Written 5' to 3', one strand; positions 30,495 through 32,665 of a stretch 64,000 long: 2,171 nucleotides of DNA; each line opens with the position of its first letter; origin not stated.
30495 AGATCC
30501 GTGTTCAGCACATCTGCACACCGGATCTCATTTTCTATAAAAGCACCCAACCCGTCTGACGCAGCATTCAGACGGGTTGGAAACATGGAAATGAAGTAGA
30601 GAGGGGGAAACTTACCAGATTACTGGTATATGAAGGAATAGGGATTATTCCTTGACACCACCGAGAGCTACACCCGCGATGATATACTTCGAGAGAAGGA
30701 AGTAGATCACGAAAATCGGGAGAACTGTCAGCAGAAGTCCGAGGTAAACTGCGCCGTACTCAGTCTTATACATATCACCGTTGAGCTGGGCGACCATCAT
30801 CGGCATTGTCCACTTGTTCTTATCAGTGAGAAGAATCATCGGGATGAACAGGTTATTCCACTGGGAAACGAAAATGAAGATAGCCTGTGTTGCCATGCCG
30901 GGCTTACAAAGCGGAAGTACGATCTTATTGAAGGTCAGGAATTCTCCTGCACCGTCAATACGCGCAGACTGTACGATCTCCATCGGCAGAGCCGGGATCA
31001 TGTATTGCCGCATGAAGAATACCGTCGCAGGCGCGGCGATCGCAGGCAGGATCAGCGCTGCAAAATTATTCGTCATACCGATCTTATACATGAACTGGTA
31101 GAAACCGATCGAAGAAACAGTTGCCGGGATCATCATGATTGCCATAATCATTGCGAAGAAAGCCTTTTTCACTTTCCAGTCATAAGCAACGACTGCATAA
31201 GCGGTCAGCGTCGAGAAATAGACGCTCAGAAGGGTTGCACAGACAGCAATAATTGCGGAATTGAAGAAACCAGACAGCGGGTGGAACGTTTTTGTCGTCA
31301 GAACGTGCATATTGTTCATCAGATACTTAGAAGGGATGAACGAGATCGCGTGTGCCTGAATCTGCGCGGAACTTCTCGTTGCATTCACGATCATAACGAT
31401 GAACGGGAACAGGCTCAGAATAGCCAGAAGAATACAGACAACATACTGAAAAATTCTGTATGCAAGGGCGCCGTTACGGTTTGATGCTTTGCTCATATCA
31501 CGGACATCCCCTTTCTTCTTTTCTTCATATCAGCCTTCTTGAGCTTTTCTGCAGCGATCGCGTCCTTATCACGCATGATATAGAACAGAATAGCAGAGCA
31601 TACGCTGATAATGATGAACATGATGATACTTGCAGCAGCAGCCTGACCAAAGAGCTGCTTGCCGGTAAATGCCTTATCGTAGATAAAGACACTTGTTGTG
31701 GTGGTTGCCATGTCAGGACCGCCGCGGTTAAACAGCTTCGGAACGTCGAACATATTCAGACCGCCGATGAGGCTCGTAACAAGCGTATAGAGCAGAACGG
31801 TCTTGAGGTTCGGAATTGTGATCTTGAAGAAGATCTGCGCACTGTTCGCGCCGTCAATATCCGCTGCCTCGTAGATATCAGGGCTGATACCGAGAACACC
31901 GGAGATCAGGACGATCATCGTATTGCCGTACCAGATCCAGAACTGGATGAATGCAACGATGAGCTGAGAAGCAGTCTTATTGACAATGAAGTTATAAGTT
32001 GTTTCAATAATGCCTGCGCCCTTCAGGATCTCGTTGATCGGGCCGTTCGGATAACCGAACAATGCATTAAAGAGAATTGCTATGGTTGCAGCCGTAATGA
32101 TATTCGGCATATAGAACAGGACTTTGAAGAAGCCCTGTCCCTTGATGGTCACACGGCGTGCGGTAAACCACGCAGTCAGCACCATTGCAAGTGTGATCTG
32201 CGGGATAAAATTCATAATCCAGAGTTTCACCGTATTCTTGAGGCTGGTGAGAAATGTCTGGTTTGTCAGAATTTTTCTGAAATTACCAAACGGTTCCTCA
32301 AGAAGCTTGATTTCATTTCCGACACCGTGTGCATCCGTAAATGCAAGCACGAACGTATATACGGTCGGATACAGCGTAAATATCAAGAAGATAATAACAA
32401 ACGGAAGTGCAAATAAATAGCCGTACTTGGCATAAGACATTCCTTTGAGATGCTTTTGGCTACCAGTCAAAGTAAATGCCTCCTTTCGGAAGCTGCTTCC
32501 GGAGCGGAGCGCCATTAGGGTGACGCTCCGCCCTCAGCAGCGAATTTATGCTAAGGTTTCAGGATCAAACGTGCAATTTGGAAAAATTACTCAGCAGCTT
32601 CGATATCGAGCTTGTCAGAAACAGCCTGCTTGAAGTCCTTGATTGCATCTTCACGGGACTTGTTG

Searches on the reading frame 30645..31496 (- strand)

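Call 20: search_protein_families(library=pfam, proteins=[window:30645-31496:-], max_evalue=0.001)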
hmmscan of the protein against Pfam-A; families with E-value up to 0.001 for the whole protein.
window:30645-31496:- (283 aa): 1 family
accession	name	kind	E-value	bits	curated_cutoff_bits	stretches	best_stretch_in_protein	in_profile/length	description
PF00528.27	BPD_transp_1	-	6.9e-16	58.9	26.4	1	97-272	7-178/184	Binding-protein-dependent transport system inner membrane component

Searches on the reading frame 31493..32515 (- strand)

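Call 20: search_protein_families(library=pfam, proteins=[window:31493-32515:-], max_evalue=0.001)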
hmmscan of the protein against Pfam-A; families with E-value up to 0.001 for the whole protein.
window:31493-32515:- (340 aa): 1 family
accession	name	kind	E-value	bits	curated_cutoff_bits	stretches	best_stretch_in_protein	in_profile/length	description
PF00528.27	BPD_transp_1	-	4.6e-12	46.5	26.4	1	113-313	3-177/184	Binding-protein-dependent transport system inner membrane component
